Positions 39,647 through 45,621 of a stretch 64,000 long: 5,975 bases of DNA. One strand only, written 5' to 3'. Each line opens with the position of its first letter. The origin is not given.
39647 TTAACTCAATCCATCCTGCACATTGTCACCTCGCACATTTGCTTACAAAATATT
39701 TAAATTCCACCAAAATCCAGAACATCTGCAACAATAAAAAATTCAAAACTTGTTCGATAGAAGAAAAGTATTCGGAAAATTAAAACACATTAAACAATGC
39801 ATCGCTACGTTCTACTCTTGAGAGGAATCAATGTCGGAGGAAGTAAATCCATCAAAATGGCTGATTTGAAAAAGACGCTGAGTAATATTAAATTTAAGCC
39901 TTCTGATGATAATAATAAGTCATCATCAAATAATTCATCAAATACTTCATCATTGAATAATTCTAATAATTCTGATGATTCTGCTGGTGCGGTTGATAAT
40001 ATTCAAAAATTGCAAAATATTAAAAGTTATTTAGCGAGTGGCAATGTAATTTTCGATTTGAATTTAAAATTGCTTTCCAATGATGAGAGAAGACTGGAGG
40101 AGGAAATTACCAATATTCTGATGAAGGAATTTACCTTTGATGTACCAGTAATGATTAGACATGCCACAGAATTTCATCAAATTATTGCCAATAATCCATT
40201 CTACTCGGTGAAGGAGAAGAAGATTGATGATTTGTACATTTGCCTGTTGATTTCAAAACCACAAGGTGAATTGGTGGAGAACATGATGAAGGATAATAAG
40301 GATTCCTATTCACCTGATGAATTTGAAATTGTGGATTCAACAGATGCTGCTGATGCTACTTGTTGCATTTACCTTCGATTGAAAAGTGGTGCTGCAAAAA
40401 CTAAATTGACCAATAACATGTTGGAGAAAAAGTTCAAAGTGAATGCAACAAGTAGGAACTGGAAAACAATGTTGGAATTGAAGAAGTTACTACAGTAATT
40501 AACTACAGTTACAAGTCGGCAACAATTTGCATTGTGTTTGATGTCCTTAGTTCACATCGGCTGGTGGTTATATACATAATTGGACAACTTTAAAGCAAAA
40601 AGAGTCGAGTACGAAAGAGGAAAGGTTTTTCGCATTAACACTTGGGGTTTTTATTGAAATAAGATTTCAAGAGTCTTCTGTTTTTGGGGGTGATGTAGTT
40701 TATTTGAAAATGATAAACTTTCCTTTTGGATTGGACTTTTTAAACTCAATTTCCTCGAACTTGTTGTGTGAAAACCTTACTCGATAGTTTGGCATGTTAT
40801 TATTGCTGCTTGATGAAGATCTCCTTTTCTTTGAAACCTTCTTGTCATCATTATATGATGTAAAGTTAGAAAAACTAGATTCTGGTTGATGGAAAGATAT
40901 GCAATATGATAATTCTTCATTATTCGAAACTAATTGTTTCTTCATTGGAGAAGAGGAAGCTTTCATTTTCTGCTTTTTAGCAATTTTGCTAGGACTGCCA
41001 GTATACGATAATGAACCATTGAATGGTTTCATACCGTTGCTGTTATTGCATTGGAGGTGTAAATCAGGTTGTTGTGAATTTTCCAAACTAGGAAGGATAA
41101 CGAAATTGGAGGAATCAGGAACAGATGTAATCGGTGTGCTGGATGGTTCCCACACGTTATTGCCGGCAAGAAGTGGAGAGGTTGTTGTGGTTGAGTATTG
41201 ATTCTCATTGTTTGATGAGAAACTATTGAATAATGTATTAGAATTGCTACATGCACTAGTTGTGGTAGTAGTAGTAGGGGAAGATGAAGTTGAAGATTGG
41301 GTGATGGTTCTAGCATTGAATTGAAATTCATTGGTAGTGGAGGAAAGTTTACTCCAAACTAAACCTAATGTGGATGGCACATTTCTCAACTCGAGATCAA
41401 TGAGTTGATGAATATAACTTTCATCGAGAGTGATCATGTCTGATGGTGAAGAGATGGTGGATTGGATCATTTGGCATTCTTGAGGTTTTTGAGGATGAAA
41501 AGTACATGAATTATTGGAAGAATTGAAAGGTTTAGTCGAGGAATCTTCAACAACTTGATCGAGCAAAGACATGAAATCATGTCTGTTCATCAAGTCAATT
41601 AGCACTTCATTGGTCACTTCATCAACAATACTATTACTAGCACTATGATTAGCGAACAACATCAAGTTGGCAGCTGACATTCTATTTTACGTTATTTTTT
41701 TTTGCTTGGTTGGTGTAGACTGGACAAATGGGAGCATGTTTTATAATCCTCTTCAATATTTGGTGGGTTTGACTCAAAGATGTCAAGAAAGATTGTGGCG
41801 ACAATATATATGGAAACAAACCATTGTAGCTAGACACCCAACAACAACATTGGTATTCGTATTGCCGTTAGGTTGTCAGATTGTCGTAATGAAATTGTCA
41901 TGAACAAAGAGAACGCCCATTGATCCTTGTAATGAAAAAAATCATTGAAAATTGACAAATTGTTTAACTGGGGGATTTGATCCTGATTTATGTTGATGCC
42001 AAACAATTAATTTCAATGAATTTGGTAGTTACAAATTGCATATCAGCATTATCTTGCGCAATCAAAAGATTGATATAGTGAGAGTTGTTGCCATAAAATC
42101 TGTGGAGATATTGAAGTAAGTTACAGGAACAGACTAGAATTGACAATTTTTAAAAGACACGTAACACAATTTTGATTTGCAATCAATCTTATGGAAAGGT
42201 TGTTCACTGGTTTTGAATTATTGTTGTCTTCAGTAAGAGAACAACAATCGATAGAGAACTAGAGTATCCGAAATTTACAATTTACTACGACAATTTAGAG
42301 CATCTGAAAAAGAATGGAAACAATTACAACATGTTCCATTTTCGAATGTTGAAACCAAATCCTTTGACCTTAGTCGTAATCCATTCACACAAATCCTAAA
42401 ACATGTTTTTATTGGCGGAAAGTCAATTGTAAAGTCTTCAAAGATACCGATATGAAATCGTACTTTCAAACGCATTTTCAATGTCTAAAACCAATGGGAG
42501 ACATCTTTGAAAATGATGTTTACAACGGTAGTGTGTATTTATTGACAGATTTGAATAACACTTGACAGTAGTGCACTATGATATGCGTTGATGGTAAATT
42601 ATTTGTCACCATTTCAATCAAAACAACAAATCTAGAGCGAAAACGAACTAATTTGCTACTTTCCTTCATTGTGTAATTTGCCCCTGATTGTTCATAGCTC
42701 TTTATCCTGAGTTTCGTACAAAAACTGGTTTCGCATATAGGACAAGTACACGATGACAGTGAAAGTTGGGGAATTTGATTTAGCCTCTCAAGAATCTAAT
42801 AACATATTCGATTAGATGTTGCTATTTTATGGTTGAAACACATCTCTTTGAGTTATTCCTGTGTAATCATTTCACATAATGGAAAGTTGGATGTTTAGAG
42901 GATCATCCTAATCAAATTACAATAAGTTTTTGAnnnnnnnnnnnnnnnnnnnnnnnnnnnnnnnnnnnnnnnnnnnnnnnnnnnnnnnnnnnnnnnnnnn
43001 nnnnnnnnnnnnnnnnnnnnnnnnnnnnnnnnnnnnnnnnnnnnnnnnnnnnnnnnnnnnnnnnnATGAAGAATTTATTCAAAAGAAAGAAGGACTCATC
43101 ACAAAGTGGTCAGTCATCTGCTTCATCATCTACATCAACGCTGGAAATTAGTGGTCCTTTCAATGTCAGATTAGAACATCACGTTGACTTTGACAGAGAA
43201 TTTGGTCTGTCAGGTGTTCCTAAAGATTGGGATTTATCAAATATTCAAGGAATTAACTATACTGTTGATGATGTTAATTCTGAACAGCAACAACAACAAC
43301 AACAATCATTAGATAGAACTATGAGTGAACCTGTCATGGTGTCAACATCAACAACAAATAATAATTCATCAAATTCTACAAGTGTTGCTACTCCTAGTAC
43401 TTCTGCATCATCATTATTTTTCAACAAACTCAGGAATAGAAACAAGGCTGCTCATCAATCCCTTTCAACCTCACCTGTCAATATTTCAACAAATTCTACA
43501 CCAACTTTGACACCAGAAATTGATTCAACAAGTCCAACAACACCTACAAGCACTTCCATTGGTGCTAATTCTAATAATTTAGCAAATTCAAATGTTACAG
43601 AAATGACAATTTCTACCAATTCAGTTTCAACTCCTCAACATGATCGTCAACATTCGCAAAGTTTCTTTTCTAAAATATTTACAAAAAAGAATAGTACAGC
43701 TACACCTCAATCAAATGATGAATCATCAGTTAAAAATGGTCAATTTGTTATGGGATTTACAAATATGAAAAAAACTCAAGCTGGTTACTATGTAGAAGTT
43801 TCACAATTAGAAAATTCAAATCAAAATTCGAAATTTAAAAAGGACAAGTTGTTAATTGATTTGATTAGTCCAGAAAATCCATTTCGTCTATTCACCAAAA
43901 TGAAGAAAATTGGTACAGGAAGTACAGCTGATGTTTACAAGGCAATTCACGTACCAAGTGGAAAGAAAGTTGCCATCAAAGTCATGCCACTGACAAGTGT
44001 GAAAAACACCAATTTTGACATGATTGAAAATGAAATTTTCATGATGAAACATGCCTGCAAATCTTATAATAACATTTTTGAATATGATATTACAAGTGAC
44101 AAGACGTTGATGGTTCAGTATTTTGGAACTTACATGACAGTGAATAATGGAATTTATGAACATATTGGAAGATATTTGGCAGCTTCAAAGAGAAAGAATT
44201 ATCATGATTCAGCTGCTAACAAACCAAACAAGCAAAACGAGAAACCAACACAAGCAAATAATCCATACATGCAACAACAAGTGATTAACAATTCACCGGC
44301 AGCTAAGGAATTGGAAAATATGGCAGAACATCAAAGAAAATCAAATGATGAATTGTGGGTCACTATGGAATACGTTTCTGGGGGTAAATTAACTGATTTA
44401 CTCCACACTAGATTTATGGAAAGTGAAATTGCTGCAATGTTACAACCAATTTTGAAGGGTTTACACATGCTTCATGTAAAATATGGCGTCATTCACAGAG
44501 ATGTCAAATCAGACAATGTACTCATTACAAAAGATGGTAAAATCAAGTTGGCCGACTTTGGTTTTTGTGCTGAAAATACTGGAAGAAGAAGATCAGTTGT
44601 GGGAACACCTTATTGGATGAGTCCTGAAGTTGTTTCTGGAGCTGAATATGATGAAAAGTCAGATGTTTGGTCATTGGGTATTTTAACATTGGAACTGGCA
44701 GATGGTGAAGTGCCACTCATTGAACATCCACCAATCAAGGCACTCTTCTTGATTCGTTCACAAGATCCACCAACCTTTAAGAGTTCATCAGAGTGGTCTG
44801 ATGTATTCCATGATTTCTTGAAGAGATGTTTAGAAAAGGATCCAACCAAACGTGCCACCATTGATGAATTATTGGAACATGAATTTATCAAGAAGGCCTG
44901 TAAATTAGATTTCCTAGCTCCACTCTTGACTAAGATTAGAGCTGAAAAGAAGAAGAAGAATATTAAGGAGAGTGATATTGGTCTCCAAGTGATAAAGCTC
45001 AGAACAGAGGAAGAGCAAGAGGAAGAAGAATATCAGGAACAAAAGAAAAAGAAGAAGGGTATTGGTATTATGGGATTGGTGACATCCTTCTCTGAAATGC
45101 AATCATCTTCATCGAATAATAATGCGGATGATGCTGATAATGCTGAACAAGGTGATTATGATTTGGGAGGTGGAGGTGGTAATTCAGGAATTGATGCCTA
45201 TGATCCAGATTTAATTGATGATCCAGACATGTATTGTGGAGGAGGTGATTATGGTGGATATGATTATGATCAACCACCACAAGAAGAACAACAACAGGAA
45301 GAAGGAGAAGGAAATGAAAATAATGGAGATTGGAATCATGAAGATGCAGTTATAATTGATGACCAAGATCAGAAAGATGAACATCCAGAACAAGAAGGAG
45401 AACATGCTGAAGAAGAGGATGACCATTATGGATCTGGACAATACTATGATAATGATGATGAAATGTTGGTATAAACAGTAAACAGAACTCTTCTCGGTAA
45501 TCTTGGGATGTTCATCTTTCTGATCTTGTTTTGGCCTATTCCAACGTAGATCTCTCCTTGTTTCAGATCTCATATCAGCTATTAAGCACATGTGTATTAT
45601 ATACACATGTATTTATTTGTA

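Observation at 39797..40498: Bacterial-type DUF1697 gene in a eukaryotic chromosome arm, a candidate horizontal acquisition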

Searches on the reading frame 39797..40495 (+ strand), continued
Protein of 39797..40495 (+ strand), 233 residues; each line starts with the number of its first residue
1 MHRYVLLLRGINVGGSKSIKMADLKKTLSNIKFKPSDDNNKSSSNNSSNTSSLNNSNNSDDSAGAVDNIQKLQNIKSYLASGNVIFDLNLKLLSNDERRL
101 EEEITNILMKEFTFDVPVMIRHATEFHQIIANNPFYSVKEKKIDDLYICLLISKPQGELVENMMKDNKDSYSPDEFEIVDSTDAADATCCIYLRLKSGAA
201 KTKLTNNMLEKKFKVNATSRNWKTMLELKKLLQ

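Call 73: find_related_loci(query=P0128, collection=metagenome_contigs, flank=8000)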
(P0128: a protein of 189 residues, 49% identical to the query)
Query P0128 (189 aa) in metagenome_contigs; peptide patterns used: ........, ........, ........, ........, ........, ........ (x = any residue, [..] = any of these).
508 stretches matched a pattern; 22 encode a relative of the query (tblastn E <= 1e-3); 22 distinct loci.
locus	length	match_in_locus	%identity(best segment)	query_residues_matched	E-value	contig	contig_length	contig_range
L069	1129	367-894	43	8-189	1e-38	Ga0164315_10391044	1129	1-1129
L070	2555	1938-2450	40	8-187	2e-36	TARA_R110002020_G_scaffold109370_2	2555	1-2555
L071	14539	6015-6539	40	8-189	2e-35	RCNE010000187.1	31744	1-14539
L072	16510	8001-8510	45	8-187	4e-35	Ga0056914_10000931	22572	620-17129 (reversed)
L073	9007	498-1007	45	8-187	4e-35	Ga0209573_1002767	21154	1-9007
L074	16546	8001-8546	39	1-187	1e-32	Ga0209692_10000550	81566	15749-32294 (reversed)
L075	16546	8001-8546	39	1-187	1e-32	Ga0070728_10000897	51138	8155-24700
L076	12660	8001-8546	39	1-187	1e-32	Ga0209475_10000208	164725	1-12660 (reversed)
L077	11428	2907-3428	34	8-188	2e-24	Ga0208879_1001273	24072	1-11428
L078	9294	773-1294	34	8-188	2e-24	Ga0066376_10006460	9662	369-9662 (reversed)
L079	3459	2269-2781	37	8-188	4e-23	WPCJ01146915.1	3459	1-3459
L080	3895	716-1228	32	8-188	7e-23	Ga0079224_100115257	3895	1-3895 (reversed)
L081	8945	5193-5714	29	8-188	5e-17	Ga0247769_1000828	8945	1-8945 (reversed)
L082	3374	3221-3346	57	8-49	2e-11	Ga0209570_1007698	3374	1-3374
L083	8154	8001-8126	57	8-49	2e-11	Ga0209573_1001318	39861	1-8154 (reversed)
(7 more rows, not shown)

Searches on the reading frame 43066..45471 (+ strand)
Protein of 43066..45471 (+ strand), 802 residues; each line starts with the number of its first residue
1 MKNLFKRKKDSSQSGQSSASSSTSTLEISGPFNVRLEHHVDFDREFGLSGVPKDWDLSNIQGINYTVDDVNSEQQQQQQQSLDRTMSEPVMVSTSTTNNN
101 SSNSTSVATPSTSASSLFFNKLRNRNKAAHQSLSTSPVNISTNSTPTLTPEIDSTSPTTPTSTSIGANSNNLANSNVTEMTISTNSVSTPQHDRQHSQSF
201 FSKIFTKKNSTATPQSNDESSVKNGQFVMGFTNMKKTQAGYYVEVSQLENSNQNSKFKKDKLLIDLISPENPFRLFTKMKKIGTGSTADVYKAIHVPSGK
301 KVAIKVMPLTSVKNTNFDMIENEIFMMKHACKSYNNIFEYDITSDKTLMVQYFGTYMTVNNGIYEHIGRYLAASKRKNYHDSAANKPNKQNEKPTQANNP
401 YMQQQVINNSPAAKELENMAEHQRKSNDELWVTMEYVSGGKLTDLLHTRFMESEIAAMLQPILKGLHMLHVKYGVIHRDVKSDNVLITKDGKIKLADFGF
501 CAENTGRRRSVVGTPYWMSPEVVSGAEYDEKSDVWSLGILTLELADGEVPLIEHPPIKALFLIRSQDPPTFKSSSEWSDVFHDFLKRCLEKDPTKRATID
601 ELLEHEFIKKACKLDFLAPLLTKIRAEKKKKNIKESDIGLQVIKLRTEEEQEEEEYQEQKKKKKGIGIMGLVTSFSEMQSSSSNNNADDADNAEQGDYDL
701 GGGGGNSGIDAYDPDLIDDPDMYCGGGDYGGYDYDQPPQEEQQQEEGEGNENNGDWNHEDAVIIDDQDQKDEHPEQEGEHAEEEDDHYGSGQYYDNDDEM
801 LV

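Call 30: search_protein_families(library=pfam, proteins=[window:43066-45471:+], max_evalue=0.001)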
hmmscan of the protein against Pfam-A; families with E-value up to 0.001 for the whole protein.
window:43066-45471:+ (802 aa): 5 families
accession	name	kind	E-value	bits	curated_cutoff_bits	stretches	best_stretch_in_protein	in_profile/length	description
PF00069.31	Pkinase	-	3.2e-58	197.6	31.7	2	377-608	22-263/263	Protein kinase domain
PF07714.23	PK_Tyr_Ser-Thr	-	2.9e-35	122.3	23.1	1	360-604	16-256/258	Protein tyrosine and serine/threonine kinase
PF03109.22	ABC1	-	8e-11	42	22.9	1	432-507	145-220/244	ABC1 atypical kinase-like domain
PF17667.7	Pkinase_fungal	-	6.7e-05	22.2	24.1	1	451-533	284-375/387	Fungal protein kinase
PF01163.29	RIO1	-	0.00038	20.6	22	0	412-499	55-149/187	RIO domain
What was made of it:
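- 43066..45474 (+): Context only: downstream eukaryotic neighbour, a PAK/STE20-type protein kinase. Pfam Pkinase E = 3e-58 (call 30).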

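Call 63: search_solved_structures(query=window:43066-45471:+, max_evalue=1e-20)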
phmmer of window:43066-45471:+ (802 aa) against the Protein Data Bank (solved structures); distinct sequences matched with E-value up to 1e-20: 371 (the best 60 are shown).
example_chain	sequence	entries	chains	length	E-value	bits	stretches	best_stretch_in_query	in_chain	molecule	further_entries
4zji_A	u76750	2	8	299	5.9e-65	223.2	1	427-627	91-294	Serine/threonine-protein kinase PAK 1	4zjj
4zlo_A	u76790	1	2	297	6e-65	223.2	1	427-627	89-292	Serine/threonine-protein kinase PAK 1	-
4eqc_A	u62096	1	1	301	1.4e-64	221.9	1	427-627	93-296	Serine/threonine-protein kinase PAK 1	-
3fxz_A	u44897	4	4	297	1.5e-64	221.8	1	427-627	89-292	Serine/threonine-protein kinase PAK 1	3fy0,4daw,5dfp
3q52_A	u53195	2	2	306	1.6e-64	221.8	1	427-631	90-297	Serine/threonine-protein kinase PAK 1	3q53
4zy4_A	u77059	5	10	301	2.4e-64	221.1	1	427-627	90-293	Serine/threonine-protein kinase PAK 1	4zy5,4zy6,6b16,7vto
4o0r_A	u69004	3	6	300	3.3e-64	220.7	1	427-627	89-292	Serine/threonine-protein kinase PAK 1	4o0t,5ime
5dew_A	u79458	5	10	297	4e-64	220.4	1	427-627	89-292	Serine/threonine-protein kinase PAK 1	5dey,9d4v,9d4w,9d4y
1f3m_C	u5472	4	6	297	4e-64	220.4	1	427-627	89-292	SERINE/THREONINE-PROTEIN KINASE PAK-ALPHA | Serine/threonine-protein kinase PAK 1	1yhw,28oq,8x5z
9d4x_A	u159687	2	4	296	4.1e-64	220.4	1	427-627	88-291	Serine/threonine-protein kinase PAK 1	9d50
1yhv_A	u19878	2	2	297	5.4e-64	220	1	427-627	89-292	Serine/threonine-protein kinase PAK 1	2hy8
3q4z_A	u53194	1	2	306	8.3e-64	219.4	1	427-631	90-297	Serine/threonine-protein kinase PAK 1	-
4p90_A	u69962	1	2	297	1e-63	219.1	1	427-627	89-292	Serine/threonine-protein kinase PAK 1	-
9n48_A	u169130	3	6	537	2e-63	218.1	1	427-627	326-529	Glutathione S-transferase class-mu 26 kDa isozyme,Serine/threonine-protein kinase PAK 1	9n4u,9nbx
5kbq_A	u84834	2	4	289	2.3e-63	217.9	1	427-624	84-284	Serine/threonine-protein kinase PAK 1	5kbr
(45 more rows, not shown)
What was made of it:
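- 43066..45474 (+): Best PDB matches are PAK1 kinase domains at E = 6e-65 (call 63).
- Checked: The ORF at 43066-45474 is a protein kinase whose best solved relatives are PAK1 kinase domains, E = 6e-65 (calls 30, 63).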
